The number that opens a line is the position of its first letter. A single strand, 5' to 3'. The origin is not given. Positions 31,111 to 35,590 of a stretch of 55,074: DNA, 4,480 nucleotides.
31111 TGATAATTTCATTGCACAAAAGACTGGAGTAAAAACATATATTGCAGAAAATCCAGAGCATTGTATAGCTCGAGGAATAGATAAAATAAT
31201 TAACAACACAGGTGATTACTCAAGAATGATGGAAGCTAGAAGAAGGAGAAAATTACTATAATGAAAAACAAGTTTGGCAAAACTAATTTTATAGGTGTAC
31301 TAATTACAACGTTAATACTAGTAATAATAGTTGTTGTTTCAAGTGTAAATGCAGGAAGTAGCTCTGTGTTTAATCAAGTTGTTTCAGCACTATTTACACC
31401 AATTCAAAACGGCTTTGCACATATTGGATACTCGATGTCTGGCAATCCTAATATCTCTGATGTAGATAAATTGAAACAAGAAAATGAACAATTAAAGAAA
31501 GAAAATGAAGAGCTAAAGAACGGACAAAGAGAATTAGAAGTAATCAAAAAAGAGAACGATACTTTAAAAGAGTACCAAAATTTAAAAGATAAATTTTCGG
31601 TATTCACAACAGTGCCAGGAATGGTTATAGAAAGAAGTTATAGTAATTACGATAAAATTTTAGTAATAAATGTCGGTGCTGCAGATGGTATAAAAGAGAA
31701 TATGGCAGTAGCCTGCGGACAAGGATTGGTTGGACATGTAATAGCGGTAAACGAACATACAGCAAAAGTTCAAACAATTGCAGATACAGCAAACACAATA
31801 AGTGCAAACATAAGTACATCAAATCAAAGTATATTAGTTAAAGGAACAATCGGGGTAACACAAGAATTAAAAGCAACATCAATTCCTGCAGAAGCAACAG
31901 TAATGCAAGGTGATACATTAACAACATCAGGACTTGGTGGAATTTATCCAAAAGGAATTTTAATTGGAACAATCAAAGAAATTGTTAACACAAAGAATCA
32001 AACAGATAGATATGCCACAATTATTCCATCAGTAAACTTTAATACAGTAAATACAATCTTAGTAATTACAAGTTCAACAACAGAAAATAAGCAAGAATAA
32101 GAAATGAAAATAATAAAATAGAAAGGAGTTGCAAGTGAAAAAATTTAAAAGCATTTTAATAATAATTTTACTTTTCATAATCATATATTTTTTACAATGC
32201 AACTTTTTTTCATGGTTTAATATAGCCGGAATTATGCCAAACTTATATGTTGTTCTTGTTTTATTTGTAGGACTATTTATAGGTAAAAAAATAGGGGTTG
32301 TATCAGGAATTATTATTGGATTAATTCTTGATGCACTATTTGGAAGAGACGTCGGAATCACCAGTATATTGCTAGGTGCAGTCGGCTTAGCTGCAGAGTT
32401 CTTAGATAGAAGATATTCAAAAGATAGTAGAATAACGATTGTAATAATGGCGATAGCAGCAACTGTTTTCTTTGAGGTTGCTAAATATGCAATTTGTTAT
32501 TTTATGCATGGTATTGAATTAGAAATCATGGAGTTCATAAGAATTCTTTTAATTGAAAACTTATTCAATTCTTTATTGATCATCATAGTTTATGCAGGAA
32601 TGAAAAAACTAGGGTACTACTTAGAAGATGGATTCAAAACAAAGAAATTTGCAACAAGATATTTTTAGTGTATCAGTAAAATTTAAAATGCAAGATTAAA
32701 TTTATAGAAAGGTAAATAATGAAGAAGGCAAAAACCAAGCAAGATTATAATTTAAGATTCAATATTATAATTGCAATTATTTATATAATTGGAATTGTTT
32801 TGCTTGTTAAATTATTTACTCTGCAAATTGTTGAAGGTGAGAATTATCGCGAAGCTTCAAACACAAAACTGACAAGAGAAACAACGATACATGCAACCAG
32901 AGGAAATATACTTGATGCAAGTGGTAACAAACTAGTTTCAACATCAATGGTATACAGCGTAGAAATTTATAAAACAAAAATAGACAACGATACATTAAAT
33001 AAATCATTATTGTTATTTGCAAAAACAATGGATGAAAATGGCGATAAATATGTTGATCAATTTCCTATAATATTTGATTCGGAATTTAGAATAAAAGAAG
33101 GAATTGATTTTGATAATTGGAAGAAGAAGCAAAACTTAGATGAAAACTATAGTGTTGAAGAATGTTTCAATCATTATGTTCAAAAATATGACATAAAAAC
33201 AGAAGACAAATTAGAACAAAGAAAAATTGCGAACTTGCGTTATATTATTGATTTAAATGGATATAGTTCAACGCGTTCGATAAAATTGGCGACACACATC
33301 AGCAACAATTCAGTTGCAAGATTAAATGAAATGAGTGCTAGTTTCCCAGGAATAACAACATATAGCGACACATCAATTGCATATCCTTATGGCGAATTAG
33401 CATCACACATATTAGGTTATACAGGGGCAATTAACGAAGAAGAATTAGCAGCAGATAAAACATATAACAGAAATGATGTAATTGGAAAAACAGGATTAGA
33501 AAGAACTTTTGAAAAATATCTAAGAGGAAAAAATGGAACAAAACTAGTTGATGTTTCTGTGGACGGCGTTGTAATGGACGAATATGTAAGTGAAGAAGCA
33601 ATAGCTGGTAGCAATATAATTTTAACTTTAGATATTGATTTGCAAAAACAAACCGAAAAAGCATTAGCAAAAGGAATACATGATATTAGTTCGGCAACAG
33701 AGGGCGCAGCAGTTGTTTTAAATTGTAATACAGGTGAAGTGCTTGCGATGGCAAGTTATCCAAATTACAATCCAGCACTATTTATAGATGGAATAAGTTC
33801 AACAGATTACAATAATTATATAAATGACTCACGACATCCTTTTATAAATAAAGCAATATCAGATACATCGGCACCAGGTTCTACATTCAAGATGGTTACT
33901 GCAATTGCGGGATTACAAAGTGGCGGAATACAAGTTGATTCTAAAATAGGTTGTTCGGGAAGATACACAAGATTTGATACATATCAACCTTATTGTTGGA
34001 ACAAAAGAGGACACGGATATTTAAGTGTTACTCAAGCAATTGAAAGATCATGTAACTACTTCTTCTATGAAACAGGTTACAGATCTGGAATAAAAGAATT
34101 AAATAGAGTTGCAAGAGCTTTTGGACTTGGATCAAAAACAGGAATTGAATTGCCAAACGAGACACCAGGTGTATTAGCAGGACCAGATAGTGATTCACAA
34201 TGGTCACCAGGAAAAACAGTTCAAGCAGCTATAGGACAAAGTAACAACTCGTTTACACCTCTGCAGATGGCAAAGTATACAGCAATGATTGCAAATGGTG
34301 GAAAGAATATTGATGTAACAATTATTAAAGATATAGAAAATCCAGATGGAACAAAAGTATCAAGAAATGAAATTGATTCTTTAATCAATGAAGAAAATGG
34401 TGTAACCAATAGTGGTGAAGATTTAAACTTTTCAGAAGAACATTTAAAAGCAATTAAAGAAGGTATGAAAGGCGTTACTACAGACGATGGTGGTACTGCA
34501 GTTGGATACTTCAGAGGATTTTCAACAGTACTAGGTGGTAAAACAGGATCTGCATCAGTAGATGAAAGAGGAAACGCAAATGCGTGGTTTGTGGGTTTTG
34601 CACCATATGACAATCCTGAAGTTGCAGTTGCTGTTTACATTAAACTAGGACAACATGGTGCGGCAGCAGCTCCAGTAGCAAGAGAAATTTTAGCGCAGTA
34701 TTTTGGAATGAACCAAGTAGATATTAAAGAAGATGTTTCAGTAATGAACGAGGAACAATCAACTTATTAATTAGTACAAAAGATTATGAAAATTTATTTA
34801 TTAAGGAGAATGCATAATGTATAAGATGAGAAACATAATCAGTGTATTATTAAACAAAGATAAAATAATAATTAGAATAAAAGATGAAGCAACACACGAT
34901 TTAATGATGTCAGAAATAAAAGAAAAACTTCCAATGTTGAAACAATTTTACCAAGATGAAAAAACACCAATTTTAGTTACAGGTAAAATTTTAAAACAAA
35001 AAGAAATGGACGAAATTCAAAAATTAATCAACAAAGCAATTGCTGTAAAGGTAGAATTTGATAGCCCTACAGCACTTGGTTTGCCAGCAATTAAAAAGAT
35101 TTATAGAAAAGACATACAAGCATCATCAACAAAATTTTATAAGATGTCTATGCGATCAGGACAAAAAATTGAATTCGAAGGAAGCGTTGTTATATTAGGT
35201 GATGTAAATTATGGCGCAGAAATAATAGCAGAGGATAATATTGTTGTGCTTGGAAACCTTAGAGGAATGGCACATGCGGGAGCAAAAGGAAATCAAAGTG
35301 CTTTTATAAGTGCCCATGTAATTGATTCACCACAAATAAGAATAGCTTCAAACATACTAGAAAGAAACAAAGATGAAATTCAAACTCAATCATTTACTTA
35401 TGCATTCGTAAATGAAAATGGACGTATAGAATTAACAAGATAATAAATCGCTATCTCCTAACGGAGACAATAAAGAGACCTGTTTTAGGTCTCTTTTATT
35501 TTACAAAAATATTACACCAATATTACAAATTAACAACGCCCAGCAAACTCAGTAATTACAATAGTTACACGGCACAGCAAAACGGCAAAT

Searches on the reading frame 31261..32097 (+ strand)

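Call 14: search_protein_families(library=pfam, proteins=[window:31261-32097:+], max_evalue=0.001)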
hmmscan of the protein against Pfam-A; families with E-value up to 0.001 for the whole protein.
window:31261-32097:+ (279 aa): 2 families
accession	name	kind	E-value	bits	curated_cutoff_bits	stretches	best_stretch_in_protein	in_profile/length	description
PF04085.20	MreC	-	5.8e-40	136.9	28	1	122-270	1-147/147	Rod shape-determining protein MreC, barrel core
PF06005.17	ZapB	-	0.00093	20.1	31.5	0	67-107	19-56/71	Cell division protein ZapB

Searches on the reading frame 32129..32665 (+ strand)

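Call 14: search_protein_families(library=pfam, proteins=[window:32129-32665:+], max_evalue=0.001)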
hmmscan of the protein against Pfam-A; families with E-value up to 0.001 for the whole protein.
window:32129-32665:+ (179 aa): 1 family
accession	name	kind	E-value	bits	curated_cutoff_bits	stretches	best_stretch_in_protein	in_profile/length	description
PF04093.17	MreD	-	8.4e-14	52.4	24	1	9-160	7-157/158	rod shape-determining protein MreD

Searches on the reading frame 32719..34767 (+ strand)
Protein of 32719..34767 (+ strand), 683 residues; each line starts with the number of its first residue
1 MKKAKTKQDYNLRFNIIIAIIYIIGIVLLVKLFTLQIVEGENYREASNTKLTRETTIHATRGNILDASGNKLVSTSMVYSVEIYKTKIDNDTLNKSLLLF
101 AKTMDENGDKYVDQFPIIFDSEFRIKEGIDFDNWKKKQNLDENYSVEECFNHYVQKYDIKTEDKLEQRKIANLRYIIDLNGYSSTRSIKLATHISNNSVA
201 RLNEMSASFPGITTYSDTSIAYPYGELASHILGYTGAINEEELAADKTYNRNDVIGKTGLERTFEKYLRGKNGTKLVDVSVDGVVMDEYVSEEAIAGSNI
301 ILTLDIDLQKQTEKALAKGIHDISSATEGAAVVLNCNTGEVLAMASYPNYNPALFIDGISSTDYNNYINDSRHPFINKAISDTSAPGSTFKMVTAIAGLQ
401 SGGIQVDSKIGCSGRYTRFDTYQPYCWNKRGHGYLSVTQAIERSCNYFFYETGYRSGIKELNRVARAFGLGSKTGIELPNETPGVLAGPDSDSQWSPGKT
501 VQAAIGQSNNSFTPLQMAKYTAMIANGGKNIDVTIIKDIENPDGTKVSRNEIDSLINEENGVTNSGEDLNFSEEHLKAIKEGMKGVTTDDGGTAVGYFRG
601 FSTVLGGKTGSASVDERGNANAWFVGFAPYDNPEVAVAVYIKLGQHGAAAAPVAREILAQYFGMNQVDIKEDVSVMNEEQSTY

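Call 14: search_protein_families(library=pfam, proteins=[window:32719-34767:+], max_evalue=0.001)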
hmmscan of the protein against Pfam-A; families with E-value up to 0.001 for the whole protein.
window:32719-34767:+ (683 aa): 2 families
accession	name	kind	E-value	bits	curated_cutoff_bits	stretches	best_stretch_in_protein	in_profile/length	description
PF00905.27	Transpeptidase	-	2.9e-63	214.3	22.1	1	329-658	1-298/299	Penicillin binding protein transpeptidase domain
PF03717.20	PBP_dimer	-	4.4e-40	138.5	24.4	1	57-288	2-178/180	Penicillin-binding Protein dimerisation domain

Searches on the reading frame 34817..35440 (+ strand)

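Call 14: search_protein_families(library=pfam, proteins=[window:34817-35440:+], max_evalue=0.001)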
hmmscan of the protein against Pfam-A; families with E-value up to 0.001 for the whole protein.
window:34817-35440:+ (208 aa): 3 families
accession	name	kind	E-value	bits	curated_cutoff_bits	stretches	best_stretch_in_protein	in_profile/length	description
PF03775.22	MinC_C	-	3.2e-30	104.6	33.2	1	108-200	2-95/102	Septum formation inhibitor MinC, C-terminal domain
PF03961.19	FapA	-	0.00032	20.8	31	1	118-156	16-53/272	Flagellar Assembly Protein A beta solenoid domain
PF22642.1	MinC_N_1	-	0.00039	21.1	27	1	13-78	6-74/78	Cell-division inhibitor MinC, N-terminal domain-like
